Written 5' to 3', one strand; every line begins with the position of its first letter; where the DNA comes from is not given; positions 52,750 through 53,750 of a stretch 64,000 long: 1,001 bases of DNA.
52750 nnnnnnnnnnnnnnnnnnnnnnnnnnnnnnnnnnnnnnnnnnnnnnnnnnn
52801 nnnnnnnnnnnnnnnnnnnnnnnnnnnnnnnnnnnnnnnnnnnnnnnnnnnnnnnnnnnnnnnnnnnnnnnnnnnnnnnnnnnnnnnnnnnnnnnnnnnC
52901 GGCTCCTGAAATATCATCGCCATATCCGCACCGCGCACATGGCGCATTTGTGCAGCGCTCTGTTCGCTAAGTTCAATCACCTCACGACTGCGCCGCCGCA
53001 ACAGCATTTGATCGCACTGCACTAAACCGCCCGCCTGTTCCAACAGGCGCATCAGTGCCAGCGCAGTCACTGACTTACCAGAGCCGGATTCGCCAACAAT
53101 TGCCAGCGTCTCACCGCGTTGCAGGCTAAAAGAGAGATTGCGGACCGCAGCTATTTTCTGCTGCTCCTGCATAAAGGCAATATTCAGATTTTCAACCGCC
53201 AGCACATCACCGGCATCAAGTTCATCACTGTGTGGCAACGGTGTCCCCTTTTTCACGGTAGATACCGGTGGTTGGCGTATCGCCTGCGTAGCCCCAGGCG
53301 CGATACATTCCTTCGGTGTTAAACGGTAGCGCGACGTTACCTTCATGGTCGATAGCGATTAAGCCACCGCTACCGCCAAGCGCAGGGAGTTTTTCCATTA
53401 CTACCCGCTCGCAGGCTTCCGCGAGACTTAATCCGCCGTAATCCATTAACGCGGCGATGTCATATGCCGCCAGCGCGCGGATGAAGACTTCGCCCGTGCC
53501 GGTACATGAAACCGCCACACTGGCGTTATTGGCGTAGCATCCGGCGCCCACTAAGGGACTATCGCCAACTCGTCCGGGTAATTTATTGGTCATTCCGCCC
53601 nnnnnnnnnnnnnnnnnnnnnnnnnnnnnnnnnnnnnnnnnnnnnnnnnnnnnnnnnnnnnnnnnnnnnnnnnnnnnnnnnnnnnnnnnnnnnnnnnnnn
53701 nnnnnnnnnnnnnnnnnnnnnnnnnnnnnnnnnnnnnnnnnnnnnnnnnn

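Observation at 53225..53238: gsiA appears to start at TTG inside the 3' end of iaaA, giving a 14-nt overlap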

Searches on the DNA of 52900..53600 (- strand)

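Call 3: search_dna_similar(query=window:52900-53600:-, collection=ecoli_genomes, mode=near, max_rows=25, rows=spread)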
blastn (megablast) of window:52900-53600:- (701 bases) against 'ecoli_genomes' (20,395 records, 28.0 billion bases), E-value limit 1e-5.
Records with a match: 5425; places in all: 5426; records where one place covers at least 80% of the query: 5425.
Genomes with a match: 5425 of 5426; with a place that covers at least 80% of the query: 5425. Places per genome that has any: lowest 1, median 1, highest 2. On chromosomes: 5421 places; on plasmids: 5.
Best place of each record, by identity: >=99% 3; 95-99% 5422.
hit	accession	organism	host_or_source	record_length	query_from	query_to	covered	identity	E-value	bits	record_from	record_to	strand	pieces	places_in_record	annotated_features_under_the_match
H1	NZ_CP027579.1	Escherichia coli strain 2013C-4282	Homo sapiens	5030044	1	701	100%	100.0%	0e+0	1295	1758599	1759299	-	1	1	iaaA: beta-aspartyl-peptidase | gsiA: glutathione ABC transporter ATP-binding protein GsiA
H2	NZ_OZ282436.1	Escherichia coli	restricted access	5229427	1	701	100%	98.6%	0e+0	1240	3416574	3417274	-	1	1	iaaA: beta-aspartyl-peptidase | gsiA: glutathione ABC transporter ATP-binding protein GsiA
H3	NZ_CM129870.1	Escherichia coli strain PCP06238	seawater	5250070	2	701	100%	98.3%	0e+0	1227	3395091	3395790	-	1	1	iaaA: beta-aspartyl-peptidase | gsiA: glutathione ABC transporter ATP-binding protein GsiA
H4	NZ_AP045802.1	Escherichia coli strain 23CRST032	Homo sapiens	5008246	2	701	100%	98.1%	0e+0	1221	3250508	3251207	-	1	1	iaaA: beta-aspartyl-peptidase | gsiA: glutathione ABC transporter ATP-binding protein GsiA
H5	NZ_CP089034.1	Escherichia coli O157:H7 strain 6535NalR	Homo sapiens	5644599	1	701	100%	97.9%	0e+0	1212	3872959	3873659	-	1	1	iaaA: beta-aspartyl-peptidase | gsiA: glutathione ABC transporter ATP-binding protein GsiA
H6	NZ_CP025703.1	Escherichia coli strain BH100N substr. MG2017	Homo sapiens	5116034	1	701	100%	97.7%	0e+0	1206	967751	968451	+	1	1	iaaA: beta-aspartyl-peptidase | gsiA: glutathione ABC transporter ATP-binding protein GsiA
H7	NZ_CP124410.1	Escherichia coli strain AVS0543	environmental: river near WWTP effluent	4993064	1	701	100%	97.7%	0e+0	1206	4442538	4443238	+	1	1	iaaA: beta-aspartyl-peptidase | gsiA: glutathione ABC transporter ATP-binding protein GsiA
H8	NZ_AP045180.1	Escherichia coli strain JNEC-KY204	Homo sapiens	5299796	1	701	100%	97.7%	0e+0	1206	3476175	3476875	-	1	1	iaaA: beta-aspartyl-peptidase | gsiA: glutathione ABC transporter ATP-binding protein GsiA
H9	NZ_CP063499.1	Escherichia coli strain EH10-18-47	Homo sapiens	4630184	2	701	100%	97.9%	0e+0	1210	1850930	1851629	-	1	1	iaaA: beta-aspartyl-peptidase | gsiA: glutathione ABC transporter ATP-binding protein GsiA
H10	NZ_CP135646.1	Escherichia coli strain TUM14668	missing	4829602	1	701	100%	97.6%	0e+0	1201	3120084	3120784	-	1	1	iaaA: beta-aspartyl-peptidase | gsiA: glutathione ABC transporter ATP-binding protein GsiA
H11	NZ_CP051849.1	Escherichia coli strain SCU-101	Homo sapiens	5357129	1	701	100%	97.4%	0e+0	1195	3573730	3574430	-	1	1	iaaA: beta-aspartyl-peptidase | gsiA: glutathione ABC transporter ATP-binding protein GsiA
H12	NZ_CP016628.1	Escherichia coli strain FORC_041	Bulgogi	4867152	2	701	100%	97.6%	0e+0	1199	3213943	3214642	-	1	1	iaaA: beta-aspartyl-peptidase | gsiA: glutathione ABC transporter ATP-binding protein GsiA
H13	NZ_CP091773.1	Escherichia coli strain SWYH.B349aT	Equus ferus caballus (Thoroughbred)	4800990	2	701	100%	97.6%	0e+0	1199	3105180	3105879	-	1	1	iaaA: beta-aspartyl-peptidase | gsiA: glutathione ABC transporter ATP-binding protein GsiA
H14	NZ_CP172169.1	Escherichia coli strain GF47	chicken meat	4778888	2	701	100%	97.6%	0e+0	1199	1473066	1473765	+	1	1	iaaA: beta-aspartyl-peptidase | gsiA: glutathione ABC transporter ATP-binding protein GsiA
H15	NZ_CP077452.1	Escherichia coli O111:H8 strain 8234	Homo sapiens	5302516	2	701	100%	97.6%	0e+0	1199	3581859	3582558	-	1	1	iaaA: beta-aspartyl-peptidase | gsiA: glutathione ABC transporter ATP-binding protein GsiA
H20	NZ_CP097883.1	Escherichia coli str. K-12 substr. MG1655 strain K-12 ...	not applicable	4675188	2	701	100%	97.4%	0e+0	1194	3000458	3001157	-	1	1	iaaA: beta-aspartyl-peptidase | gsiA: glutathione ABC transporter ATP-binding protein GsiA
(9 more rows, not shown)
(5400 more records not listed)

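Call 5: get_annotated_region(hit=H1, flank=3000)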
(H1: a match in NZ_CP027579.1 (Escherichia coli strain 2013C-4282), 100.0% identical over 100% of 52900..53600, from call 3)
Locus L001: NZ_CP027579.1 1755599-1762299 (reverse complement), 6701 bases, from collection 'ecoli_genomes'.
description: Escherichia coli strain 2013C-4282 chromosome, complete genome
organism: Escherichia coli strain 2013C-4282 (NCBI taxid 562)
replicon: chromosome; assembly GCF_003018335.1
host: Homo sapiens; source: stool; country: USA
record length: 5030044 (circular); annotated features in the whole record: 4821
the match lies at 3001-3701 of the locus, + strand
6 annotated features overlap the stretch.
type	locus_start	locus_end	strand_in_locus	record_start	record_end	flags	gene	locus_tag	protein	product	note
CDS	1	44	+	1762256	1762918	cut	fsa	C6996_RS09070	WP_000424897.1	fructose-6-phosphate aldolase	-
CDS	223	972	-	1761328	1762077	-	moeB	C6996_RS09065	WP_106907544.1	molybdopterin-synthase adenylyltransferase MoeB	-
CDS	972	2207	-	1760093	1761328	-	moeA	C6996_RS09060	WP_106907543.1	molybdopterin molybdotransferase MoeA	-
CDS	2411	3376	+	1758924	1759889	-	iaaA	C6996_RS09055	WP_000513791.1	beta-aspartyl-peptidase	-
CDS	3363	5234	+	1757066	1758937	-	gsiA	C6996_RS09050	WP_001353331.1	glutathione ABC transporter ATP-binding protein GsiA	-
CDS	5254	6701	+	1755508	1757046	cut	gsiB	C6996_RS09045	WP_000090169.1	glutathione ABC transporter substrate-binding protein GsiB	-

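Call 6: get_annotated_region(hit=H20, flank=3000)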
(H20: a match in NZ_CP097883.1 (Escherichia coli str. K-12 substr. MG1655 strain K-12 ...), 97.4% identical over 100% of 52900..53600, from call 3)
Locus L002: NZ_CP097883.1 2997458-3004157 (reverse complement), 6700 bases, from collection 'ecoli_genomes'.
description: Escherichia coli str. K-12 substr. MG1655 strain K-12 chromosome, complete genome
organism: Escherichia coli str. K-12 substr. MG1655 strain K-12 substr. MG1655 (NCBI taxid 511145)
replicon: chromosome; assembly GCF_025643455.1
host: not applicable; source: not applicable; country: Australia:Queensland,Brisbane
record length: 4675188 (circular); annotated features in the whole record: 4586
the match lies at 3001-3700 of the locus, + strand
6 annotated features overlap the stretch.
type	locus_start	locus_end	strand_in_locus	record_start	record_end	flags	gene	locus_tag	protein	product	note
CDS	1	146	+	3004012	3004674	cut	fsa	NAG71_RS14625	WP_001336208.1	fructose-6-phosphate aldolase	-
CDS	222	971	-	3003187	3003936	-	moeB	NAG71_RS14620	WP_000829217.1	molybdopterin-synthase adenylyltransferase MoeB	-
CDS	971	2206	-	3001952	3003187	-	moeA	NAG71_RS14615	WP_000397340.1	molybdopterin molybdotransferase MoeA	-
CDS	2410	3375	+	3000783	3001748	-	iaaA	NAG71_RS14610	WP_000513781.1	beta-aspartyl-peptidase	-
CDS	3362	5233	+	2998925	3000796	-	gsiA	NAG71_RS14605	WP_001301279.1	glutathione ABC transporter ATP-binding protein GsiA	-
CDS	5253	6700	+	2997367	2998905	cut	gsiB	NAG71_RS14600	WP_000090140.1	glutathione ABC transporter substrate-binding protein GsiB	-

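Call 28: search_dna_similar(query=window:53217-53256:-, collection=ecoli_genomes, mode=near, max_rows=10, rows=spread)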
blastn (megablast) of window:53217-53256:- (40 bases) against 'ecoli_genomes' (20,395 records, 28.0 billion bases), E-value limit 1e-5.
Records with a match: 5355; places in all: 5356; records where one place covers at least 80% of the query: 5355.
Genomes with a match: 5355 of 5426; with a place that covers at least 80% of the query: 5355. Places per genome that has any: lowest 1, median 1, highest 2. On chromosomes: 5351 places; on plasmids: 5.
Best place of each record, by identity: >=99% 5233; 95-99% 122.
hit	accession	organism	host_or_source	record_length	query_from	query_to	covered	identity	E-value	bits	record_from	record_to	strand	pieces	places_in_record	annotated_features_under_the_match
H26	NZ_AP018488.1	Escherichia coli O157:H7 strain PV15-279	Homo sapiens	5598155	1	40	100%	100.0%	9e-12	75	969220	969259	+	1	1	iaaA: beta-aspartyl-peptidase | gsiA: glutathione ABC transporter ATP-binding protein GsiA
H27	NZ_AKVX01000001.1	Escherichia coli str. K-12 substr. MG1655 strain K-12 ...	-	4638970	1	40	100%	100.0%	9e-12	75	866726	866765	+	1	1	iaaA: beta-aspartyl-peptidase | gsiA: glutathione ABC transporter ATP-binding protein GsiA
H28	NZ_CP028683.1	Escherichia coli strain 112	cattle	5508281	1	40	100%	100.0%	9e-12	75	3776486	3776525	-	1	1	iaaA: beta-aspartyl-peptidase | gsiA: glutathione ABC transporter ATP-binding protein GsiA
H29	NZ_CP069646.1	Escherichia coli O7:H4 strain MIN14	Homo sapiens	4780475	1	40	100%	100.0%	9e-12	75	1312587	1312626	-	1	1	iaaA: beta-aspartyl-peptidase | gsiA: glutathione ABC transporter ATP-binding protein GsiA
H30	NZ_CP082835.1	Escherichia coli strain 1613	Homo sapiens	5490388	1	40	100%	100.0%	9e-12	75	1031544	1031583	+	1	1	iaaA: beta-aspartyl-peptidase | gsiA: glutathione ABC transporter ATP-binding protein GsiA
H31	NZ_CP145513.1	Escherichia coli strain L1PEag1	cape gooseberry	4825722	1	40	100%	100.0%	9e-12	75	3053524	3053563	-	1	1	iaaA: beta-aspartyl-peptidase | gsiA: glutathione ABC transporter ATP-binding protein GsiA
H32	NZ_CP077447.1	Escherichia coli O111:H8 strain SF26 102-1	cattle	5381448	1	40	100%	100.0%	9e-12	75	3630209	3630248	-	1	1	iaaA: beta-aspartyl-peptidase | gsiA: glutathione ABC transporter ATP-binding protein GsiA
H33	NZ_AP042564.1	Escherichia coli strain OkiPb01694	bovine feces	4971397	1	40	100%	100.0%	9e-12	75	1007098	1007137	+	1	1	iaaA: beta-aspartyl-peptidase | gsiA: glutathione ABC transporter ATP-binding protein GsiA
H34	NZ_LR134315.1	Escherichia coli strain NCTC9064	missing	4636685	1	40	100%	100.0%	9e-12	75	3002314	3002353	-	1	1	iaaA: beta-aspartyl-peptidase | gsiA: glutathione ABC transporter ATP-binding protein GsiA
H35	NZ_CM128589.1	Escherichia coli strain 200177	Homo sapiens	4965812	4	40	93%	100.0%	4e-10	69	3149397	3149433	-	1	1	iaaA: beta-aspartyl-peptidase | gsiA: glutathione ABC transporter ATP-binding protein GsiA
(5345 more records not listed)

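Call 52: search_dna_similar(query=window:53217-53256:-, collection=ecoli_genomes, mode=distant, max_rows=40, rows=spread, max_evalue=0.01)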
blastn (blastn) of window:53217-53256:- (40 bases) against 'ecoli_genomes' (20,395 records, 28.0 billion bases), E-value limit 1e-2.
Records with a match: 5425; places in all: 5426; records where one place covers at least 80% of the query: 5425.
Genomes with a match: 5425 of 5426; with a place that covers at least 80% of the query: 5425. Places per genome that has any: lowest 1, median 1, highest 2. On chromosomes: 5421 places; on plasmids: 5.
Best place of each record, by identity: >=99% 5232; 95-99% 193.
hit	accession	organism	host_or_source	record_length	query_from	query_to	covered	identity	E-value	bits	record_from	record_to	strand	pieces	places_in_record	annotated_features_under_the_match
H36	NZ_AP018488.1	Escherichia coli O157:H7 strain PV15-279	Homo sapiens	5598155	1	40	100%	100.0%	2e-11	73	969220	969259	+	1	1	iaaA: beta-aspartyl-peptidase | gsiA: glutathione ABC transporter ATP-binding protein GsiA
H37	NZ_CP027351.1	Escherichia coli strain 2014C-3655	missing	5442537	1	40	100%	100.0%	2e-11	73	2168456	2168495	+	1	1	iaaA: beta-aspartyl-peptidase | gsiA: glutathione ABC transporter ATP-binding protein GsiA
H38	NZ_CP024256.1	Escherichia coli strain ATCC 43886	Homo sapiens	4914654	1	40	100%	100.0%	2e-11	73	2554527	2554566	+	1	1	iaaA: beta-aspartyl-peptidase | gsiA: glutathione ABC transporter ATP-binding protein GsiA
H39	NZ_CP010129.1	Escherichia coli strain C9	cow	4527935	1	40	100%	100.0%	2e-11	73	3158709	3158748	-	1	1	iaaA: beta-aspartyl-peptidase | gsiA: glutathione ABC transporter ATP-binding protein GsiA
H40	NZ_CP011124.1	Escherichia coli strain USML2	Elaeis guineensis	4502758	1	40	100%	100.0%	2e-11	73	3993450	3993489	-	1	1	iaaA: beta-aspartyl-peptidase | gsiA: glutathione ABC transporter ATP-binding protein GsiA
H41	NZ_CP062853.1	Escherichia coli O9:H10 strain Res13-Lact-PEB20-37-A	Sus scrofa domesticus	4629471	1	40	100%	100.0%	2e-11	73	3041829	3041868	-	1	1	iaaA: beta-aspartyl-peptidase | gsiA: glutathione ABC transporter ATP-binding protein GsiA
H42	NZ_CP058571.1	Escherichia coli strain EC2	Homo sapiens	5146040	1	40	100%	100.0%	2e-11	73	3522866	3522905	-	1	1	iaaA: beta-aspartyl-peptidase | gsiA: glutathione ABC transporter ATP-binding protein GsiA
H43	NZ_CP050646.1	Escherichia coli strain PapM-36-2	Papio papio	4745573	1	40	100%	100.0%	2e-11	73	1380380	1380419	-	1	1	iaaA: beta-aspartyl-peptidase | gsiA: glutathione ABC transporter ATP-binding protein GsiA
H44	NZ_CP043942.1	Escherichia coli strain AR216.2b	dog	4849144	1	40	100%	100.0%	2e-11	73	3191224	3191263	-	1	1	iaaA: beta-aspartyl-peptidase | gsiA: glutathione ABC transporter ATP-binding protein GsiA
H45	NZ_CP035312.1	Escherichia coli strain D72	pig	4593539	1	40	100%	100.0%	2e-11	73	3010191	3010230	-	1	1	iaaA: beta-aspartyl-peptidase | gsiA: glutathione ABC transporter ATP-binding protein GsiA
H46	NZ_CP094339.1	Escherichia coli strain W224N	cerebrospinal fluid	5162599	1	40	100%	100.0%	2e-11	73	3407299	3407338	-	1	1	iaaA: beta-aspartyl-peptidase | gsiA: glutathione ABC transporter ATP-binding protein GsiA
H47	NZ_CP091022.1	Escherichia coli strain STEC276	cattle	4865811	1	40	100%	100.0%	2e-11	73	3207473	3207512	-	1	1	iaaA: beta-aspartyl-peptidase | gsiA: glutathione ABC transporter ATP-binding protein GsiA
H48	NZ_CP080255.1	Escherichia coli strain SJC33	Chicken fecal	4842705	1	40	100%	100.0%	2e-11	73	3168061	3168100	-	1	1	iaaA: beta-aspartyl-peptidase | gsiA: glutathione ABC transporter ATP-binding protein GsiA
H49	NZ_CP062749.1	Escherichia coli O157:H7 strain Z1486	Bovine Faeces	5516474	1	40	100%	100.0%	2e-11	73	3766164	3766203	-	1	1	iaaA: beta-aspartyl-peptidase | gsiA: glutathione ABC transporter ATP-binding protein GsiA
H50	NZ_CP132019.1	Escherichia coli strain JCH767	Homo sapiens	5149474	1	40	100%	100.0%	2e-11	73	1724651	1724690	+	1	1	iaaA: beta-aspartyl-peptidase | gsiA: glutathione ABC transporter ATP-binding protein GsiA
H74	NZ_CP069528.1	Escherichia coli strain FDAARGOS_1252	Homo sapiens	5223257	1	40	100%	97.5%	9e-10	69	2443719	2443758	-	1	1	iaaA: beta-aspartyl-peptidase | gsiA: glutathione ABC transporter ATP-binding protein GsiA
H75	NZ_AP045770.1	Escherichia coli strain 23CRST011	Homo sapiens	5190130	1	40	100%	95.0%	1e-8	64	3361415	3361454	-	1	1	iaaA: beta-aspartyl-peptidase | gsiA: glutathione ABC transporter ATP-binding protein GsiA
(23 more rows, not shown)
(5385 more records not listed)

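Call 53: get_annotated_region(hit=H75, flank=60)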
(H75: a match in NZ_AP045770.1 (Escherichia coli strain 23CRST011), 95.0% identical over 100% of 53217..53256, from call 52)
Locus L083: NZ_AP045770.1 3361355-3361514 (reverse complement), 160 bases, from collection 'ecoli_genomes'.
description: Escherichia coli strain 23CRST011 chromosome, complete genome
organism: Escherichia coli strain 23CRST011 (NCBI taxid 562)
replicon: chromosome; assembly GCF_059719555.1
host: Homo sapiens; source: feces; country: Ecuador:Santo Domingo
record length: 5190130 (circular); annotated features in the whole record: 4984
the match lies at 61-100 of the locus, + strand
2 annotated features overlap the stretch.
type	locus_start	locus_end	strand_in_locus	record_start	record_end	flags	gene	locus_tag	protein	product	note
CDS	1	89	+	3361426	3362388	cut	iaaA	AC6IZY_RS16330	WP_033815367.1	beta-aspartyl-peptidase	-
CDS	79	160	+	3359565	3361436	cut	gsiA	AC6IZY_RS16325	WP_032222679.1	glutathione ABC transporter ATP-binding protein GsiA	-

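Call 54: get_annotated_region(hit=H74, flank=60)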
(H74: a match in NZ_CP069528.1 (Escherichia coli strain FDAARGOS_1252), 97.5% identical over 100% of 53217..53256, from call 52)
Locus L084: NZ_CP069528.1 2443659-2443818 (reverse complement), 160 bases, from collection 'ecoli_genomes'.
description: Escherichia coli strain FDAARGOS_1252 chromosome, complete genome
organism: Escherichia coli strain FDAARGOS_1252 (NCBI taxid 562)
replicon: chromosome; assembly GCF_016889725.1
host: Homo sapiens; source: missing; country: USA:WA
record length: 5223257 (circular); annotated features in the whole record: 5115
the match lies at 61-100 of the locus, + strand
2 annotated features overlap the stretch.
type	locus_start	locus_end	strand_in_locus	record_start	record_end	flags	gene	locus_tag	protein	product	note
CDS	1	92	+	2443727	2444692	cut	iaaA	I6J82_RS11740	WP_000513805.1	beta-aspartyl-peptidase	-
CDS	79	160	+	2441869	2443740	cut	gsiA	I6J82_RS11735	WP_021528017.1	glutathione ABC transporter ATP-binding protein GsiA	-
